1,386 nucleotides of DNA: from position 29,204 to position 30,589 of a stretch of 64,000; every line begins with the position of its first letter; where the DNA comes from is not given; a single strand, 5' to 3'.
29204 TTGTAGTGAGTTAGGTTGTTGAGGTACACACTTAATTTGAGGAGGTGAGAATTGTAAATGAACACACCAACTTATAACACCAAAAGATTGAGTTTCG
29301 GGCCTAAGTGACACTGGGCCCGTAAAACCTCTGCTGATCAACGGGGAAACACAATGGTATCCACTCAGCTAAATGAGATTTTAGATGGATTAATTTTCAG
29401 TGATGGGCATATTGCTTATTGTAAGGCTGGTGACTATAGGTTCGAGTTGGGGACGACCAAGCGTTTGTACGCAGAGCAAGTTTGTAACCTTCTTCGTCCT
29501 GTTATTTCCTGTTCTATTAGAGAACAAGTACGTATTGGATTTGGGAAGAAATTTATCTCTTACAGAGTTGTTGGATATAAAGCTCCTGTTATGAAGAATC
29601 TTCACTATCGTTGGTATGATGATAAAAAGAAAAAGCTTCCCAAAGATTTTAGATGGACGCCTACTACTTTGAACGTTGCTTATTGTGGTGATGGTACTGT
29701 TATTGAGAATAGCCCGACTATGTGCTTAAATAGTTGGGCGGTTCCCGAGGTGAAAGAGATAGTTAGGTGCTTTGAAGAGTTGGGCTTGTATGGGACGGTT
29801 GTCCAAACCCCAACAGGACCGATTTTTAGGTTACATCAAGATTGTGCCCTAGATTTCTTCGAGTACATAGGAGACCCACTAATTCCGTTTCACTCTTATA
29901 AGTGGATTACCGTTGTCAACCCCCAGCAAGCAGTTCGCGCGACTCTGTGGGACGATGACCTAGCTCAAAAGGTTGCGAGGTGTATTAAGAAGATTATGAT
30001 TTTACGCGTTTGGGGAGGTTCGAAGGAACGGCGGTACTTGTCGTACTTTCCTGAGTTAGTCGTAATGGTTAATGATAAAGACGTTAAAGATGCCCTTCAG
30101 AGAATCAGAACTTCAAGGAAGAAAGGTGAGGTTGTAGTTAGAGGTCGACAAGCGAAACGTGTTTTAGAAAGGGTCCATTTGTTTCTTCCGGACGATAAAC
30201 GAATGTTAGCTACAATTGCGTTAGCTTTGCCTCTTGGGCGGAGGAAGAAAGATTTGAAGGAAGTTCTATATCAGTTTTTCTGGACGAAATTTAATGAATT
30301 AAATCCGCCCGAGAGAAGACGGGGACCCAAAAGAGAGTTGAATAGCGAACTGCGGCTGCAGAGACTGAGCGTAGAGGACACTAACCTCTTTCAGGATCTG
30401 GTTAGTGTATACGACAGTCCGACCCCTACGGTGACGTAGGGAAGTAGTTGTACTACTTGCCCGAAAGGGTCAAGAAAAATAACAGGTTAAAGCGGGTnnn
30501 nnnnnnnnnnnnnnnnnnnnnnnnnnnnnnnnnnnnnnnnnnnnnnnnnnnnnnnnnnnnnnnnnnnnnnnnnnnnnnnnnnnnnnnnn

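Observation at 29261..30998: The tail tube gene may be split by a homing-endonuclease-carrying intron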

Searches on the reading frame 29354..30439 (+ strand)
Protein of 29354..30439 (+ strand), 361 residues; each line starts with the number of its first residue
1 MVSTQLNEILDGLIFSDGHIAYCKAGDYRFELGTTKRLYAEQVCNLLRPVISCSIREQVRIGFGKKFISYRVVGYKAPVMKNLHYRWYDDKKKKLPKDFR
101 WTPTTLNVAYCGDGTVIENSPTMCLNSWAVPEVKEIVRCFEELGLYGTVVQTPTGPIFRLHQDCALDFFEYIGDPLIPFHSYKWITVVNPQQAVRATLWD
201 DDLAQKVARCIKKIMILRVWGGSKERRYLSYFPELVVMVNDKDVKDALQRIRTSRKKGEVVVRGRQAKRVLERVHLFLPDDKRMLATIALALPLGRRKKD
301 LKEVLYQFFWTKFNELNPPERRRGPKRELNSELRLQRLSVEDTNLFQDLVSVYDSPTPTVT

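Call 4: search_protein_families(library=pfam, proteins=[window:29354-30439:+], max_evalue=1)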
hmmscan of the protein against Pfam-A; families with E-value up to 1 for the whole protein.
window:29354-30439:+ (361 aa): 2 families
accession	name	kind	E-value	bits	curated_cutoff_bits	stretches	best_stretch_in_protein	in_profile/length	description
PF03161.18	LAGLIDADG_2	-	7.7e-12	45.9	25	1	8-157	2-157/168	LAGLIDADG DNA endonuclease family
PF16684.10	ResT-TelK_cat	-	0.065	13.2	27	0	267-299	7-39/181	Telomere resolvase ResT/TelK catalytic domain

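Call 24: find_homologous_proteins(query=window:29354-30436:+, max_evalue=0.001)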
Query window:29354-30436:+ (361 aa): 3 proteins with E <= 0.001 among 2361 candidates.
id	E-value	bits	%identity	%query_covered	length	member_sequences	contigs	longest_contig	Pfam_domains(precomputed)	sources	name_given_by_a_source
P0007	2.2e-247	838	100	100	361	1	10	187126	PF03161.19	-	-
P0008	1.1e-95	339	46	99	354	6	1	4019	PF03161.19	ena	-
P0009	5.5e-15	73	36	36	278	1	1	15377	-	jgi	-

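Call 25: find_encoding_contigs(protein=P0008, flank=4000, max_places=4)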
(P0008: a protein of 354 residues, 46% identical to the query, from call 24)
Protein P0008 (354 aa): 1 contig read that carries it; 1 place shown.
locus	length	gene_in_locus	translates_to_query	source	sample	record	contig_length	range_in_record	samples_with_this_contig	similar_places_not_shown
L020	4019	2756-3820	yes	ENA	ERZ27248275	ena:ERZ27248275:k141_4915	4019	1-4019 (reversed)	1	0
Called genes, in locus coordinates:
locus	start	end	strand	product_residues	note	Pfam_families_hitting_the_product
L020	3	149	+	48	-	?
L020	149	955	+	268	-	PF05135:Phage_connect_1 (weak), PF24163:HCP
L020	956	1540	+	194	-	-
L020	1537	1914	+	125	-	-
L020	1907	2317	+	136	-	-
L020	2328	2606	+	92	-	-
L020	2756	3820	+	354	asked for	PF03161:LAGLIDADG_2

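Call 26: find_encoding_contigs(protein=P0009, flank=3000, max_places=3)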
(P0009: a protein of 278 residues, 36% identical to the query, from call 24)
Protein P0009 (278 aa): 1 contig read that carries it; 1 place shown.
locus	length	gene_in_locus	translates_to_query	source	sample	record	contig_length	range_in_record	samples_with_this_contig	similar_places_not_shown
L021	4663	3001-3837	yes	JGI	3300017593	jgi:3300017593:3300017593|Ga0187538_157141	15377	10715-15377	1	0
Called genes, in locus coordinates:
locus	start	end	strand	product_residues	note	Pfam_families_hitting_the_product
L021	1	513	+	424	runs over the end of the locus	PF04108:ATG17_like (faint)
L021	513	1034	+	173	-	-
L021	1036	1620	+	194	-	-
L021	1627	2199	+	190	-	-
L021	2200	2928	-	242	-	-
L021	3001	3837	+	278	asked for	-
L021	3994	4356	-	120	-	PF13392:HNH_3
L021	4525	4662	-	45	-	?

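Call 46: search_solved_structures(query=window:29354-30436:+, max_evalue=10, show_alignments=2)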
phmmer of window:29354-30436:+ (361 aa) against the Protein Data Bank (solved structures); distinct sequences matched with E-value up to 10: 3.
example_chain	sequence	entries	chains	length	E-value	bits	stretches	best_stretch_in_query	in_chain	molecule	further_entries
6sjj_B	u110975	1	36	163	0.72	11.9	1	181-249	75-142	PR-10 protein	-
3ie5_A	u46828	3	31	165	0.74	11.9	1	181-249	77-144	Phenolic oxidative coupling protein Hyp-1 | Phenolic oxidative coupling protein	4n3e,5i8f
7jil_K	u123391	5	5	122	0.85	11.7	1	211-281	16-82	50S ribosomal protein L14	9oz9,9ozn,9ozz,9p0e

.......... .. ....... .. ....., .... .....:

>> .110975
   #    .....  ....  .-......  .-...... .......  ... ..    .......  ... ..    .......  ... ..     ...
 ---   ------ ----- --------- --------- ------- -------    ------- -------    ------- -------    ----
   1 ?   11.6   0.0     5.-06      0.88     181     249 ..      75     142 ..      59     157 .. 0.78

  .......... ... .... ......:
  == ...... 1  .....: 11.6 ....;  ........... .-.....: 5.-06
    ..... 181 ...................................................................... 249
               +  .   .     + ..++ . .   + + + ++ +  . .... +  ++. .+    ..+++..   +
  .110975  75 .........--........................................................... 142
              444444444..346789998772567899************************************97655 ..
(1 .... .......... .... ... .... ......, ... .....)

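Call 47: search_protein_families(library=phrogs, proteins=[window:29354-30436:+], max_evalue=0.01)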
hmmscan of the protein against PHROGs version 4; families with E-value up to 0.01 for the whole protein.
window:29354-30436:+ (361 aa): 1 family
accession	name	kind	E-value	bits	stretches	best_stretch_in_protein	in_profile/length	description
phrog_11023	-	DNA, RNA and nucleotide metabolism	3.5e-20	73.5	1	2-185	3-181/185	homing endonuclease with LAGLIDADG motif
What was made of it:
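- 29354..30439 (+): Homing-endonuclease ORF of 361 aa.
- aa 1-185: I-SceI-like two-motif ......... nuclease (in L5).
- aa 183-194: linker encoded by P5'/J5/4/P4'/P6.
- aa ~195-320: degenerate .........-fold domain (in L6).
- aa 333-361: tail encoded by P6'-P9.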
The stop codon UAG 30437-30439 lies in P9. Pfam and PHROGs (calls 4, 47).

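Call 63: predict_structure(alignment_id=A4)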
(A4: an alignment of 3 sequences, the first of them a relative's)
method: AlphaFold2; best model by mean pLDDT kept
length: 361 residues; sequences in the alignment: 3
mean_pLDDT: 50.8   pTM: 0.39
mean pLDDT of the five models: 50.8, 50.0, 47.6, 45.9, 43.0
residues with pLDDT >= 90: 0; 70-90: 94; 50-70: 83; < 50: 184
segments of 3 or more residues with pLDDT < 50: 1-4, 11-18, 60-67, 83-198, 295-297, 320-361
pLDDT, mean of each block of 10 residues (from residue 1): 48 44 58 60 72 72 43 64 43 32 25 23 28 42 42 40 34 26 23 37 87 75 54 78 73 64 70 83 80 57 73 69 37 25 28 25 26
secondary structure, 60 per line:
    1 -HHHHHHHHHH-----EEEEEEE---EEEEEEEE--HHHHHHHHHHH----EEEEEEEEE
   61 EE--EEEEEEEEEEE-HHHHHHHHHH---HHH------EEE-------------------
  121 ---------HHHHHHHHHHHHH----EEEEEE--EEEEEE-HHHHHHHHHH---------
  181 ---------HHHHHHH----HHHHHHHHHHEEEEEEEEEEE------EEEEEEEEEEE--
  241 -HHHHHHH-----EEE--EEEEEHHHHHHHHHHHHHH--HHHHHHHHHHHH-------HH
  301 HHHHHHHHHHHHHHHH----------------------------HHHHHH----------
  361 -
elements in order: H2-11 E17-23 E27-34 H37-47 E52-62 E65-75 H77-86 E99-101 H130-142 E147-152 E155-160 H162-171 H190-196 H201-210 E211-221 E228-238 H242-248 E254-256 E259-263 H264-277 H280-291 H299-316 H345-350
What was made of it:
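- Tried and rejected: The full-length AlphaFold model was poor (pLDDT 50.8, call 63).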

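Call 67: search_protein_families(library=pfam, proteins=[P0009], max_evalue=1)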
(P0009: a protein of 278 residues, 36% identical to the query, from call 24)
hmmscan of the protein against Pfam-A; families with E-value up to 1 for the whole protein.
P0009 (278 aa): 2 families
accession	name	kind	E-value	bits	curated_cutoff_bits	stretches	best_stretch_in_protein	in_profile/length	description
PF15809.10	STG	-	0.032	14.7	27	1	131-196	102-166/236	Simian taste bud-specific gene product family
PF21352.3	Zn_ribbon_Thio2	-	0.23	11.8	27.1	0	247-255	17-25/27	Thioredoxin 2, N-terminal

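Call 71: fold_search(model_id=the predicted structure, library=pdb)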
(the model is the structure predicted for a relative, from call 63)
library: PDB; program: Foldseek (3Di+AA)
matches with E <= 10: 714; with E <= 0.001: 16
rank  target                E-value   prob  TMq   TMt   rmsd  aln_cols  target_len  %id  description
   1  3fd2_A                1.4e-05  0.99  0.19  0.20  24.7       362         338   14  Crystal structure of mMsoI/DNA complex with calcium (released 2009-06-30)
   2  1r7m_A                4.7e-05  1.00  0.19  0.29  16.1       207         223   19  The homing endonuclease I-SceI bound to its DNA recognition region (released 2004-10-26)
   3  5a0m_A                1.0e-04  1.00  0.19  0.30  16.0       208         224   19  THE CRYSTAL STRUCTURE OF I-SCEI IN COMPLEX WITH ITS TARGET DNA IN THE PRESENCE OF MN (released 2016-05-04)
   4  3oor_A                1.2e-04  1.00  0.19  0.29  16.0       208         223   18  I-SceI mutant (K86R/G100T)complexed with C/G+4 DNA substrate (released 2010-11-17)
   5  7rcf_A                1.2e-04  0.93  0.18  0.22  23.1       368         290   11  Fourth stage reengineered variant of I-OnuI with stability enhancing substitutions (released 2022-06-29)
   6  4efj_A                2.3e-04  0.87  0.18  0.21  23.5       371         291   10  Crystal structure of I-GzeII LAGLIDADG homing endonuclease in complex with DNA target site (released 2012-05-02)
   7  5a0m_B                3.2e-04  1.00  0.19  0.29  15.9       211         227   18  THE CRYSTAL STRUCTURE OF I-SCEI IN COMPLEX WITH ITS TARGET DNA IN THE PRESENCE OF MN (released 2016-05-04)
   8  2dch                  4.3e-04  0.98  0.16  0.27  20.5       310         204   12  Crystal structure of archaeal intron-encoded homing endonuclease I-Tsp061I (released 2006-07-06)
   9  7rcg_A                4.3e-04  0.80  0.16  0.19  22.8       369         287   12  I-OnuI_e-hPD1-f final stage reengineered variant of I-OnuI (released 2022-06-29)
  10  6bda_A                4.8e-04  0.85  0.19  0.22  23.5       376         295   11  Wild-type I-OnuI bound to A3G substrate (post-cleavage complex) (released 2018-10-24)
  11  6bd0_A                5.1e-04  0.80  0.17  0.20  23.2       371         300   10  I-OnuI K227Y, D236A bound to cognate substrate (pre-cleavage complex) (released 2018-10-24)
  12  5esp_A                5.4e-04  0.92  0.20  0.24  23.5       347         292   10  Crystal Structure of LAGLIDADG Meganuclease I-PanMI with coordinated Calcium ions (released 2016-03-30)
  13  2ab5_A                6.8e-04  0.77  0.16  0.20  22.8       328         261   12  bI3 LAGLIDADG Maturase (released 2005-08-30)
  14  6uwj_A                7.2e-04  0.80  0.18  0.21  23.5       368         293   10  Intermediate engineered variant of I-OnuI meganuclease with improved thermostability and partially altered specificity (released 2019-12-18)
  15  9xy9_A                8.5e-04  0.75  0.18  0.20  23.0       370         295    9  One of a series of engineered variants of I-OnuI meganuclease targeting altered DNA target sequence (released 2025-09-10)
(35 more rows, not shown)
